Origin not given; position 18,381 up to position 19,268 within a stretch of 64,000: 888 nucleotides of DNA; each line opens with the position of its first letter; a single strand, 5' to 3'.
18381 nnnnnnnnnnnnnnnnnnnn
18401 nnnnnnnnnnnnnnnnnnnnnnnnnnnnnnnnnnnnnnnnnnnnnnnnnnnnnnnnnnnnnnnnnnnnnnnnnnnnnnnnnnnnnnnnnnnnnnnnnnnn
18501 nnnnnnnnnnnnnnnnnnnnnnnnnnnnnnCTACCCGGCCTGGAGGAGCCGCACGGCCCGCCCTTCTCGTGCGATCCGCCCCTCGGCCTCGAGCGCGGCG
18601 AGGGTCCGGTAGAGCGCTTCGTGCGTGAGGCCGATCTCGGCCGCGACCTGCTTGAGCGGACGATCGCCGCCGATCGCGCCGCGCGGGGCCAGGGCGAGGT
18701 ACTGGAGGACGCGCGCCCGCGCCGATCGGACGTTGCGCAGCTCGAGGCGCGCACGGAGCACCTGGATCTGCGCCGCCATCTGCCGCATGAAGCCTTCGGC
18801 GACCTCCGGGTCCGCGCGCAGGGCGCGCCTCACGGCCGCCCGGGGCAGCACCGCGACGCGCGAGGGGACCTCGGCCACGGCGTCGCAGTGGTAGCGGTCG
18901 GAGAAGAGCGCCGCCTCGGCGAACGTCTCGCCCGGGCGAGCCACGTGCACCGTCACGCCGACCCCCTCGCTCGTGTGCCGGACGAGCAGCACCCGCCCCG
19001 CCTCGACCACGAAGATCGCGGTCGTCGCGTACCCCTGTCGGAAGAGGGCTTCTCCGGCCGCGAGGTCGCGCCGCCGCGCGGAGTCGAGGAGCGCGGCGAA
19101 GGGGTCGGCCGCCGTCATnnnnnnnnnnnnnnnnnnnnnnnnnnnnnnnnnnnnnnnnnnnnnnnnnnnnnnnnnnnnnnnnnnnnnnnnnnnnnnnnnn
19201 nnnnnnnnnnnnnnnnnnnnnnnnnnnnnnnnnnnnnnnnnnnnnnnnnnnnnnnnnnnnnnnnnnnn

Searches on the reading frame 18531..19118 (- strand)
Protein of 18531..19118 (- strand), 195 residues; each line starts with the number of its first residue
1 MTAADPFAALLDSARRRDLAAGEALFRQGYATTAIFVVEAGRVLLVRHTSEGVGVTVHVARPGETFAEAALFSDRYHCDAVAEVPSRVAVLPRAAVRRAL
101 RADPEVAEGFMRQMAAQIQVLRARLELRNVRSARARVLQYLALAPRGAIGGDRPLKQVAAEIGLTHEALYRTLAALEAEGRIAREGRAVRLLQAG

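Call 5: search_protein_families(library=pfam, proteins=[window:18531-19118:-], max_evalue=0.01)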
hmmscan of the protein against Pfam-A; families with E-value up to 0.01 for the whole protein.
window:18531-19118:- (195 aa): 3 families
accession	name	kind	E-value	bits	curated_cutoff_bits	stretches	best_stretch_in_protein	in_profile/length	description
PF00027.35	cNMP_binding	-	4.2e-18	65.6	27.5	1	17-102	2-88/89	Cyclic nucleotide-binding domain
PF13545.12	HTH_Crp_2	-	0.0002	21.7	27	1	152-192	22-62/70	Crp-like helix-turn-helix domain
PF12840.13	HTH_20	-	0.0014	19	27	1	133-178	5-44/51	Helix-turn-helix domain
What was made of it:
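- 18531..19118 (-): Crp/Fnr-family regulator of 195 aa, with a cNMP-binding-like domain and a Crp-type helix-turn-helix. Sensor motif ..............; recognition helix THEALYR. Its start overlaps the stop codon of the upstream gene (ATGA). Pfam PF00027 (65.6 bits) and PF13545 (call 5).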

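Call 6: search_protein_families(library=ncbifam, proteins=[window:18531-19118:-], max_evalue=0.01)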
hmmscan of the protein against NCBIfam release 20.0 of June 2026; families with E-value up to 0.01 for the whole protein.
window:18531-19118:- (195 aa): 11 families
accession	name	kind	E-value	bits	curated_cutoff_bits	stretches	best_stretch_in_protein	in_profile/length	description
NF006901.0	PRK09392.1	equivalog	3.2e-14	52.8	211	1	5-191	21-211/236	transcriptional activator FtrB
NF052518.1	TransRegLdrP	equivalog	2.3e-09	37.6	300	1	20-192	5-179/195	transcriptional regulator LdrP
NF050815.1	TransActFtrBCaul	equivalog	1e-07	31.5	300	1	3-180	21-203/251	transcriptional activator FtrB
TIGR03896.1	cyc_nuc_ocin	subfamily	5.5e-07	29.3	161.05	1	10-124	157-271/317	bacteriocin-type transport-associated protein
NF008732.0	PRK11753.1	equivalog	1.5e-06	27.9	266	1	8-190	17-209/214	cAMP-activated global transcriptional regulator CRP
NF041163.2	encap_f2b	equivalog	8e-06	25.2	400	1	7-115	88-198/450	family 2B encapsulin nanocompartment shell protein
NF050806.1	TransRegFixKCaul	equivalog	1.7e-05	24.2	300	1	8-184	17-196/215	transcriptional regulator FixK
NF058543.1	ActPatMycb56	equivalog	3.2e-05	23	460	1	7-174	12-169/317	acetyltransferase Pat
TIGR03697.1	NtcA_cyano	equivalog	4.1e-05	23.4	244.95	1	22-169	1-149/193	global nitrogen regulator NtcA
NF010499.0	PRK13918.1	equivalog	0.00091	18.8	274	1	21-144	19-141/205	CRP/FNR family transcriptional regulator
NF053664.1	TransRegPtrACyano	equivalog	0.0012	18.2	300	1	29-169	24-156/196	Crp/Fnr family transcriptional regulator PtrA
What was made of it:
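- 18531..19118 (-): The best NCBIfam hit is FtrB at 52.8 bits, far below its cut-off of 211 (call 6).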

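Call 38: find_homologous_proteins(query=window:18531-19118:-, max_evalue=1e-10)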
Query window:18531-19118:- (195 aa): 2370 proteins with E <= 1e-10 among 8000 candidates; the best 120 are listed.
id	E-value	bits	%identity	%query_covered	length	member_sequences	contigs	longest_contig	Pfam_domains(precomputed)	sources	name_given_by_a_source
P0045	1.7e-112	391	100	100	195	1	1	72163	PF00027.36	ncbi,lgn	ncbi:MAG TPA: Crp/Fnr family transcriptional regulator [Thermodesulfobacteriota bacterium]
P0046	6.2e-93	328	87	98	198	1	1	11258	PF00027.36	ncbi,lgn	-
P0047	4.2e-83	296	80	97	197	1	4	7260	PF13545.13,PF00027.36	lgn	-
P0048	7.5e-79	282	76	89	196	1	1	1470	PF13545.13,PF00027.36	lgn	-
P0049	4.0e-63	231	61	96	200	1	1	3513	PF13545.13,PF00027.36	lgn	-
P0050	1.2e-58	216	61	96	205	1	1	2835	PF13545.13,PF00027.36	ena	-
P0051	1.6e-56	209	62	92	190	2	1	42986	PF13545.13,PF00027.36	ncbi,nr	ncbi:MAG: Crp/Fnr family transcriptional regulator [Magnetospirillum sp.]|nr:Crp/Fnr family transcri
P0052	2.0e-56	209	59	98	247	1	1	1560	PF13545.13,PF00027.36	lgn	-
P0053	3.8e-56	208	60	94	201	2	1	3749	PF13545.13,PF00027.36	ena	-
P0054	5.0e-56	208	63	91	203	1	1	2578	PF13545.13,PF00027.36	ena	-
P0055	3.1e-55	205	62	90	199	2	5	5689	PF13545.13,PF00027.36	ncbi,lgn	-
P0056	7.1e-55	204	54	95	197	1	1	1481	PF13545.13,PF00027.36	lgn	-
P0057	1.2e-54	203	56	94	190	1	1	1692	PF13545.13,PF00027.36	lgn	-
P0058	2.0e-53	199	55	92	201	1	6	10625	PF13545.13,PF00027.36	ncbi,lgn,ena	ncbi:MAG: Crp/Fnr family transcriptional regulator [Rhodospirillaceae bacterium]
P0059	1.0e-52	197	58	85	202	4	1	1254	PF13545.13,PF00027.36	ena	-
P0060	1.3e-52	196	61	83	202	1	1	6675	PF13545.13,PF00027.36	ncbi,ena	-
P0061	1.4e-52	196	55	99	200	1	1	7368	PF00027.36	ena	-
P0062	1.5e-52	196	62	90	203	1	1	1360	PF13545.13,PF00027.36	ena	-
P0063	1.6e-52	196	58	83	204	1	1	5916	PF13545.13,PF00027.36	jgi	jgi:CRP-like cAMP-binding protein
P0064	2.8e-52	195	61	90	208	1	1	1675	PF13545.13,PF00027.36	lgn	-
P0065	4.8e-52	195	58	95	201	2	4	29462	PF00027.36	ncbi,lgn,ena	-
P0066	5.7e-52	194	53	96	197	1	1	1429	PF13545.13,PF00027.36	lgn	-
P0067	7.0e-52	194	59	91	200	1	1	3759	PF13545.13,PF00027.36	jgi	jgi:CRP-like cAMP-binding protein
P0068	7.5e-52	194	58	96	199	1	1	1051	PF13545.13,PF00027.36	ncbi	-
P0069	9.9e-52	194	59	88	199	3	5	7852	PF13545.13,PF00027.36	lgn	-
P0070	1.3e-51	193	57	93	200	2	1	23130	PF13545.13,PF00027.36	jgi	jgi:CRP-like cAMP-binding protein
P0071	1.4e-51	193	57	92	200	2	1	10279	PF13545.13,PF00027.36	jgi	jgi:CRP-like cAMP-binding protein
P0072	2.0e-51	193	60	90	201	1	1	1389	PF13545.13,PF00027.36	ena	-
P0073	2.2e-51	192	58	91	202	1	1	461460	PF13545.13,PF00027.36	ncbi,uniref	ncbi:Crp/Fnr family transcriptional regulator [Oleispirillum naphthae]|uniref:Crp/Fnr family transcr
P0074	3.7e-51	192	60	90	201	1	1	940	PF13545.13,PF00027.36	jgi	jgi:CRP/FNR family transcriptional regulator, dissimilatory nitrate respiration regulator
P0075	4.3e-51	191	59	84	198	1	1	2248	PF13545.13,PF00027.36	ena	-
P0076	5.9e-51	191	58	90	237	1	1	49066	PF13545.13,PF00027.36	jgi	jgi:CRP/FNR family transcriptional regulator, dissimilatory nitrate respiration regulator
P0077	6.3e-51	191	55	95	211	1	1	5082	PF13545.13,PF00027.36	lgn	-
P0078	6.4e-51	191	57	91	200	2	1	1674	PF00027.36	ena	-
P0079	6.6e-51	191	55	92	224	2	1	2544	PF00027.36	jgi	jgi:CRP-like cAMP-binding protein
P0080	6.7e-51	191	52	97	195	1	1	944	PF13545.13,PF00027.36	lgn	-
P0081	7.3e-51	191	54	91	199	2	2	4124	PF13545.13,PF00027.36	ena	-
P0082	7.5e-51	191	60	92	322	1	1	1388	PF12840.14,PF13412.13,PF01022.27,PF13545.13,PF00027.36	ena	-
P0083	8.1e-51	191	57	84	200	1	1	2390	PF13545.13,PF00027.36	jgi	jgi:CRP-like cAMP-binding protein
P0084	8.3e-51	191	59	90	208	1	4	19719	PF13545.13,PF00027.36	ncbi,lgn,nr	ncbi:MAG TPA: Crp/Fnr family transcriptional regulator [Stellaceae bacterium]|nr:Crp/Fnr family tran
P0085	8.6e-51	191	58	92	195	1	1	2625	PF00027.36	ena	-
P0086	9.0e-51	190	60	90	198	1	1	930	PF13545.13,PF00027.36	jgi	jgi:CRP-like cAMP-binding protein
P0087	9.6e-51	190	56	89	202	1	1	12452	PF13545.13,PF00027.36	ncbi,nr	ncbi:MAG: Crp/Fnr family transcriptional regulator [Rhodospirillales bacterium]|nr:Crp/Fnr family tr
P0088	1.0e-50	190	60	92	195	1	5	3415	PF00027.36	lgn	-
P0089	1.0e-50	190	60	92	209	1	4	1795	PF00027.36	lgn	-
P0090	1.3e-50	190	57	92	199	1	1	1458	PF13545.13,PF00027.36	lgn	-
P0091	1.4e-50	190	55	97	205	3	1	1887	PF13545.13,PF00027.36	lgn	-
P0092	1.4e-50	190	53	98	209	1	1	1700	PF13545.13,PF00027.36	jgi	jgi:CRP/FNR family transcriptional regulator, dissimilatory nitrate respiration regulator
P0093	1.4e-50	190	54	98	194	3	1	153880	PF00027.36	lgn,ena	-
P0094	2.0e-50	189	60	90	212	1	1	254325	PF00027.36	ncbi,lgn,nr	ncbi:MAG TPA: Crp/Fnr family transcriptional regulator [Stellaceae bacterium]|nr:Crp/Fnr family tran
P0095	2.3e-50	189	57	84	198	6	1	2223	PF13545.13,PF00027.36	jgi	jgi:CRP-like cAMP-binding protein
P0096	2.5e-50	189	57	86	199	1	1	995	PF13545.13,PF00027.36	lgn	-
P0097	2.7e-50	189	56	99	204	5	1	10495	PF13545.13,PF00027.36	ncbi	ncbi:MAG TPA: Crp/Fnr family transcriptional regulator [Stellaceae bacterium]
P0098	2.8e-50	189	56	95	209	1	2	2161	PF00027.36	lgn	-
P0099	2.9e-50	189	55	91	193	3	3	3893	PF13545.13,PF00027.36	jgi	-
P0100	3.7e-50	188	59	91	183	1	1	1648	PF13545.13,PF00027.36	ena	-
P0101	3.8e-50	188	57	94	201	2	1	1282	PF13545.13,PF00027.36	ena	-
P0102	4.3e-50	188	60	86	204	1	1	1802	PF13545.13,PF00027.36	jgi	jgi:CRP-like cAMP-binding protein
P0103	4.4e-50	188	56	84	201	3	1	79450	PF13545.13,PF00027.36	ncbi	-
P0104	4.7e-50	188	59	92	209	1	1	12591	PF00027.36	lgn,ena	-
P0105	4.7e-50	188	57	84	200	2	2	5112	PF00027.36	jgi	jgi:CRP-like cAMP-binding protein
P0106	6.3e-50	188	60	86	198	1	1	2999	PF13545.13,PF00027.36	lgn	-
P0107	6.9e-50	188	59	95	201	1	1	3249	PF13545.13,PF00027.36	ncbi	ncbi:MAG: Crp/Fnr family transcriptional regulator [Reyranellales bacterium]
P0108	7.7e-50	187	56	91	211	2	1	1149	PF13545.13,PF00027.36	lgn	-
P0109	7.8e-50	187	59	90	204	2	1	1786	PF13545.13,PF00027.36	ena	-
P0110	8.3e-50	187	57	95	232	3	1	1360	PF13545.13,PF00027.36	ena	-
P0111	8.4e-50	187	58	91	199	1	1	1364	PF13545.13,PF00027.36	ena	-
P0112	8.4e-50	187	58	91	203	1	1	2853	PF13545.13,PF00027.36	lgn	-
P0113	8.7e-50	187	57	91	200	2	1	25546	PF13545.13,PF00027.36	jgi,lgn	jgi:CRP-like cAMP-binding protein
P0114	8.9e-50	187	55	84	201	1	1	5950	PF13545.13,PF00027.36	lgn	-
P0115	9.0e-50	187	58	90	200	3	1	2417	PF13545.13,PF00027.36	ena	-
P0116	9.6e-50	187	60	91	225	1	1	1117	PF00027.36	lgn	-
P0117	1.0e-49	187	57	92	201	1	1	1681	PF13545.13,PF00027.36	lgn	-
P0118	1.0e-49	187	59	86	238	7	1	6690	PF13545.13,PF00027.36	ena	-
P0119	1.0e-49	187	60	81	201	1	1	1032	PF00027.36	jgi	jgi:CRP-like cAMP-binding protein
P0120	1.0e-49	187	56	97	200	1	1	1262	PF13545.13,PF00027.36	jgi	jgi:CRP-like cAMP-binding protein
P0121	1.1e-49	187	55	84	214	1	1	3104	PF13545.13,PF00027.36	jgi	jgi:CRP-like cAMP-binding protein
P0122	1.1e-49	187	58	90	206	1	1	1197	PF00027.36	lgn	-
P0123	1.2e-49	187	54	90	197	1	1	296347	PF13545.13,PF00027.36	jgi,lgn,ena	-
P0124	1.2e-49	187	56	91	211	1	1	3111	PF13545.13,PF00027.36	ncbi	-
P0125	1.3e-49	187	56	92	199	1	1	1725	PF00027.36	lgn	-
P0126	1.3e-49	187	58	86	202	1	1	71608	PF13545.13,PF00027.36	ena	-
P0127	1.3e-49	187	58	94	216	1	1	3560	PF00027.36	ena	-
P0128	1.3e-49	187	58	91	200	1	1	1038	PF13545.13,PF00027.36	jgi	jgi:CRP-like cAMP-binding protein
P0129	1.4e-49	187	54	97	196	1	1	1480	PF13545.13,PF00027.36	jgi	jgi:CRP/FNR family transcriptional regulator, dissimilatory nitrate respiration regulator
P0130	1.5e-49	186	56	96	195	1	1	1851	PF13545.13,PF00027.36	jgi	jgi:CRP/FNR family transcriptional regulator, dissimilatory nitrate respiration regulator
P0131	1.5e-49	186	56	94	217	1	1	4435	PF13545.13,PF00027.36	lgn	-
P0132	1.6e-49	186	56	90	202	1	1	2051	PF13545.13,PF00027.36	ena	-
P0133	1.6e-49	186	56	95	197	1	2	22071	PF13545.13,PF00027.36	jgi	jgi:CRP-like cAMP-binding protein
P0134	1.7e-49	186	59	89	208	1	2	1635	PF13545.13,PF00027.36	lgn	-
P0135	1.7e-49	186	55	97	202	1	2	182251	PF13545.13,PF00027.36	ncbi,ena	ncbi:MAG: Crp/Fnr family transcriptional regulator [Stellaceae bacterium]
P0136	1.8e-49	186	57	84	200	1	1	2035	PF13545.13,PF00027.36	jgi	jgi:CRP-like cAMP-binding protein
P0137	1.8e-49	186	60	86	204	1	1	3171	PF13545.13,PF00027.36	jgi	jgi:CRP-like cAMP-binding protein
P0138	1.9e-49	186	58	91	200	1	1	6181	PF13545.13,PF00027.36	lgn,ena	-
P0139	1.9e-49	186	56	84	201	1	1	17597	PF13545.13,PF00027.36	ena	-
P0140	2.1e-49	186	61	86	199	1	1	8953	PF00027.36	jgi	jgi:CRP-like cAMP-binding protein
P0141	2.1e-49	186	59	91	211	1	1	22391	PF13545.13,PF00027.36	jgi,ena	-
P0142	2.1e-49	186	59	90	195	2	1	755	PF13545.13,PF00027.36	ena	-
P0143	2.1e-49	186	60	90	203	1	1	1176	PF13545.13,PF00027.36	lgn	-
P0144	2.2e-49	186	55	84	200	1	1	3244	PF13545.13,PF00027.36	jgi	jgi:CRP-like cAMP-binding protein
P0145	2.5e-49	186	56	88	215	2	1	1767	PF13545.13,PF00027.36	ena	-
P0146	2.5e-49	186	55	91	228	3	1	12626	PF13545.13,PF00027.36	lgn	-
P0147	2.5e-49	186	57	92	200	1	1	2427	PF00027.36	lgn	-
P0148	2.8e-49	186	53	95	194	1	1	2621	PF13545.13,PF00027.36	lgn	-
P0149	2.9e-49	186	54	97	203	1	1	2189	PF13545.13,PF00027.36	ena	-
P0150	3.3e-49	185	55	88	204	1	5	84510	PF13545.13,PF00027.36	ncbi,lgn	ncbi:MAG TPA: Crp/Fnr family transcriptional regulator [Azospirillum sp.]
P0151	3.4e-49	185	54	97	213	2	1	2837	PF13545.13,PF00027.36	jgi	jgi:CRP/FNR family transcriptional regulator, dissimilatory nitrate respiration regulator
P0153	3.6e-49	185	57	81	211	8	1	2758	PF00027.36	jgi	jgi:CRP-like cAMP-binding protein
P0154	3.6e-49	185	55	89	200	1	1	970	PF13545.13,PF00027.36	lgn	-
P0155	3.8e-49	185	59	89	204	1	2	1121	PF13545.13,PF00027.36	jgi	jgi:CRP-like cAMP-binding protein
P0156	3.9e-49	185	57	99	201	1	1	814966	PF13545.13,PF00027.36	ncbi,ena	-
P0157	3.9e-49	185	57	94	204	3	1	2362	PF00027.36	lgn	-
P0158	4.3e-49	185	56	92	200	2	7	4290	PF00027.36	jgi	jgi:CRP-like cAMP-binding protein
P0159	4.4e-49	185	58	90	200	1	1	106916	PF00027.36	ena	-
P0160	4.4e-49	185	55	93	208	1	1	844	PF00027.36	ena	-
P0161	4.4e-49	185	59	83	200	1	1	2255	PF13545.13,PF00027.36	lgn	-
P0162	4.4e-49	185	56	96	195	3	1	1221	PF13545.13,PF00027.36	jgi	jgi:CRP/FNR family transcriptional regulator, dissimilatory nitrate respiration regulator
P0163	4.7e-49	185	57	90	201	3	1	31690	PF13545.13,PF00027.36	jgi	-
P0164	4.7e-49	185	57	92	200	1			PF00027.36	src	-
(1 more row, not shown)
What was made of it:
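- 18531..19118 (-): Identical to P0045, which NCBI names 'Crp/Fnr family transcriptional regulator' in a MAG labelled Thermodesulfobacteriota (call 38).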

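Call 39: find_encoding_contigs(protein=P0073, flank=4000, max_places=2)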
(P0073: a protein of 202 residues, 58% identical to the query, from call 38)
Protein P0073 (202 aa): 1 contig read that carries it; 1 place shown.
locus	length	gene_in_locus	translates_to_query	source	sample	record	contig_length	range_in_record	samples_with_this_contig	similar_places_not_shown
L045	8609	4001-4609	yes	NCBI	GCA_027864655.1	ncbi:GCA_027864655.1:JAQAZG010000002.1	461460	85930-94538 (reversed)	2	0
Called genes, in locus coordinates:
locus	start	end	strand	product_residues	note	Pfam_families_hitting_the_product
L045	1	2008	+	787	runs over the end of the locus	PF10418:DHODB_Fe-S_bind, PF14691:Fer4_20, PF07992:Pyr_redox_2, PF12831:FAD_oxidored (faint), PF13450:NAD_binding_8 (weak), PF13738:Pyr_redox_3 (weak), PF00070:Pyr_redox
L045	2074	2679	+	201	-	PF00657:Lipase_GDSL, PF13472:Lipase_GDSL_2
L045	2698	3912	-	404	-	PF02417:Chromate_transp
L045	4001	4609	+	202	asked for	PF00027:cNMP_binding, PF13545:HTH_Crp_2 (weak)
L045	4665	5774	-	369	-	PF01546:Peptidase_M20, PF07687:M20_dimer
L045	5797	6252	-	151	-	PF07670:Gate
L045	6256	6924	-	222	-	PF07670:Gate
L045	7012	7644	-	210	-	PF08348:PAS_6 (weak), PF13309:HTH_22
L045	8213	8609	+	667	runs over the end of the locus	PF02463:SMC_N (weak), PF13175:AAA_15, PF13304:AAA_21, PF20469:OLD-like_TOPRIM (faint)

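Call 40: find_encoding_contigs(protein=P0051, flank=4000, max_places=2)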
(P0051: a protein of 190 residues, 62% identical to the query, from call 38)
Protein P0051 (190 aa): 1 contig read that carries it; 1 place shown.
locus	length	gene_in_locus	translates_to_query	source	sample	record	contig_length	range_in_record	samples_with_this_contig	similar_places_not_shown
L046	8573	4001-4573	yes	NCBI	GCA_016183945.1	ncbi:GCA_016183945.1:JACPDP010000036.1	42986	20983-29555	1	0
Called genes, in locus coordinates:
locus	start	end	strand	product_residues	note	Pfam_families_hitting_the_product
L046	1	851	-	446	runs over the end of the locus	PF00749:tRNA-synt_1c, PF19269:Anticodon_2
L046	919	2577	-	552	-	PF00795:CN_hydrolase, PF02540:NAD_synthase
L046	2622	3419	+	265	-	-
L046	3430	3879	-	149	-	-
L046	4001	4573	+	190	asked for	PF00027:cNMP_binding, PF13545:HTH_Crp_2 (weak)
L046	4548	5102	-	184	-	PF04752:ChaC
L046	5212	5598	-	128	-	PF02082:Rrf2, PF12802:MarR_2 (faint)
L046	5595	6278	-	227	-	PF00072:Response_reg, PF01627:Hpt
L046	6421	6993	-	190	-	PF02441:Flavoprotein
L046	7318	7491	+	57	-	PF04325:DUF465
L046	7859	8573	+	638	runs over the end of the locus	PF16177:ACAS_N, PF00501:AMP-binding, PF13193:AMP-binding_C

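Call 41: find_encoding_contigs(protein=P0094, flank=4000, max_places=2)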
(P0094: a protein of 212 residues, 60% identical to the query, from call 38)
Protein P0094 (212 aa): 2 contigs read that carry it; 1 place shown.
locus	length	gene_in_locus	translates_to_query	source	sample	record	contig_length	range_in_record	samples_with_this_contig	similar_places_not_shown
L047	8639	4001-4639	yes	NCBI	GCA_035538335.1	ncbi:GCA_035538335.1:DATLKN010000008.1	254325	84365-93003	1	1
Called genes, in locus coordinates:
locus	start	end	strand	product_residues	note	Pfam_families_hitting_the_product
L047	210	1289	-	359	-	PF01979:Amidohydro_1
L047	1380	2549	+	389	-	PF00108:Thiolase_N, PF00109:ketoacyl-synt (weak), PF08545:ACP_syn_III (faint), PF02803:Thiolase_C, PF22691:Thiolase_C_1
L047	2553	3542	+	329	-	PF08240:ADH_N, PF00107:ADH_zinc_N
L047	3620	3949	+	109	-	PF13011:LZ_Tnp_IS481 (weak), PF13384:HTH_23 (weak), PF13518:HTH_28, PF13551:HTH_29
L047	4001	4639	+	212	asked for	PF00027:cNMP_binding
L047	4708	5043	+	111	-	-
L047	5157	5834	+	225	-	-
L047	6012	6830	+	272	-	PF01520:Amidase_3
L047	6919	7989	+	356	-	PF00753:Lactamase_B, PF00581:Rhodanese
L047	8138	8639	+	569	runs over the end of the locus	PF07969:Amidohydro_3, PF01979:Amidohydro_1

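Call 46: find_related_loci(query=A3, collection=metagenome_contigs, flank=3000)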
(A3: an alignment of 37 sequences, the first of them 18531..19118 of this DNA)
Query A3 (195 aa) in metagenome_contigs; peptide patterns used: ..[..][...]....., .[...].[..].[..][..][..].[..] (x = any residue, [..] = any of these).
600 stretches matched a pattern (row limit reached: there are more); 511 encode a relative of the query (tblastn E <= 1e-3); the best 80 are kept; 80 distinct loci.
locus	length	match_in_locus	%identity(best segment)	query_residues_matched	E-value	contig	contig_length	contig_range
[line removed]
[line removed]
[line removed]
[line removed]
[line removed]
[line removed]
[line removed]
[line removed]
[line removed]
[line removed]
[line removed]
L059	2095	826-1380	52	10-191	7e-55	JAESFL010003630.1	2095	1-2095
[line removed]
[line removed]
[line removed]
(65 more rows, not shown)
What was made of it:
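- (4) Loci found through the regulator alone (call 46): 78 sites in 70 of 83 loci against 0.48 expected.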

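Call 59: search_solved_structures(query=window:18531-19118:-, max_evalue=0.001, show_alignments=2)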
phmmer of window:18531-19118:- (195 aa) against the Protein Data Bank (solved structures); distinct sequences matched with E-value up to 0.001: 41.
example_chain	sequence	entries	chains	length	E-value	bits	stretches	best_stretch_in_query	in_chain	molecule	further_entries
3h3z_A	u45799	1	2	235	6.4e-12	49.3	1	9-186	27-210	Cyclic nucleotide-binding protein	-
3fx3_A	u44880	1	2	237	6.5e-12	49.3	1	9-186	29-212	Cyclic nucleotide-binding protein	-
3dkw_A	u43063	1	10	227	3.9e-11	46.7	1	10-192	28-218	DNR protein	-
4ev0_A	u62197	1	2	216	5.4e-08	36.5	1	12-183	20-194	Transcription regulator, Crp family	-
4cyd_A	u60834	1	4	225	1e-07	35.6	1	19-192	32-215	PROBABLE TRANSCRIPTION REGULATOR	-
4byy_A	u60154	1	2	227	1.1e-07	35.6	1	19-192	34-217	TRANSCRIPTIONAL REGULATOR, CRP/FNR FAMILY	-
3r6s_A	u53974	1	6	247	1.3e-07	35.3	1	19-192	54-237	transcription regulator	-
3h3u_A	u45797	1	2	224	2.4e-07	34.4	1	7-191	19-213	PROBABLE TRANSCRIPTIONAL REGULATORY PROTEIN (PROBABLY CRP/FNR-FAMILY)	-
3mzh_A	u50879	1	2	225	2.4e-07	34.4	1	7-191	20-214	PROBABLE TRANSCRIPTIONAL REGULATORY PROTEIN (PROBABLY CRP/FNR-FAMILY)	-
3d0s_A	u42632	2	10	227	2.5e-07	34.3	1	7-191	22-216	TRANSCRIPTIONAL REGULATORY PROTEIN | PROBABLE TRANSCRIPTIONAL REGULATORY PROTEIN (PROBABLY CRP/ FNR-FAMILY)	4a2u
5h5o_A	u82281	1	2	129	2.9e-07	34.1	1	4-117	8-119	Diguanylate cyclase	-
3i54_A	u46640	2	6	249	3.3e-07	33.9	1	7-191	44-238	Transcriptional regulator, Crp/Fnr family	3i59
5d1i_A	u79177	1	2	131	3.6e-07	33.8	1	10-106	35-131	Cyclic nucleotide-binding protein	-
5i2d_G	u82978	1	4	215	1e-06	32.3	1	17-193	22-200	Transcriptional regulator, Crp family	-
7pza_A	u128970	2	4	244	1.2e-06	32.1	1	13-156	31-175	Putative cAMP-binding protein-catabolite gene activator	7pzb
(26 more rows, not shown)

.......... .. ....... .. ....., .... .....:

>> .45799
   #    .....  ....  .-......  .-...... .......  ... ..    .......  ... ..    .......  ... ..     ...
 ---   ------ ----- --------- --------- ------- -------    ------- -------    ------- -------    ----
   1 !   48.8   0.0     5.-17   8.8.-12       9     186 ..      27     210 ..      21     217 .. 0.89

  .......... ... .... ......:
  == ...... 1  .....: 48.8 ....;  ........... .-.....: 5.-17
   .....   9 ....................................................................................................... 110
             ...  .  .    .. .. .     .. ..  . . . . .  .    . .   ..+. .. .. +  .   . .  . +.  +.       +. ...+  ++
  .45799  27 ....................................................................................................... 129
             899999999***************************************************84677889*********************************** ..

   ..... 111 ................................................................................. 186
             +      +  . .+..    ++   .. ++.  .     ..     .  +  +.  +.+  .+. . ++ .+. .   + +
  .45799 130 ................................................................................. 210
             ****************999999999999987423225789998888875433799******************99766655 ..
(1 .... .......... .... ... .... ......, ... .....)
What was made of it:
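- On Crp/Fnr-family operator with its cognate regulator: PDB sequence hits are all Crp/Fnr-family proteins (call 59).
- Closest known: FNR / FixK / Dnr group. Same: PDB sequence hits include the DNR protein (3dkw, E = 3.9e-11) (call 59).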

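Call 64: find_encoding_contigs(protein=P0045, flank=8000, max_places=2)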
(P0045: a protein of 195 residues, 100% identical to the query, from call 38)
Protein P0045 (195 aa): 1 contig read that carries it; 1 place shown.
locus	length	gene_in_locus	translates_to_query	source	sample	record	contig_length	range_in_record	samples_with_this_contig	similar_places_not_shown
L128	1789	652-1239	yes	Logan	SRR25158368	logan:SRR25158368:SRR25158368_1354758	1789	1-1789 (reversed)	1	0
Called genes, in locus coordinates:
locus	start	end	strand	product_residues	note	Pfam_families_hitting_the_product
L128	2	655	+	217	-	?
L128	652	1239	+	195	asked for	PF00027:cNMP_binding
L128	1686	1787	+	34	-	?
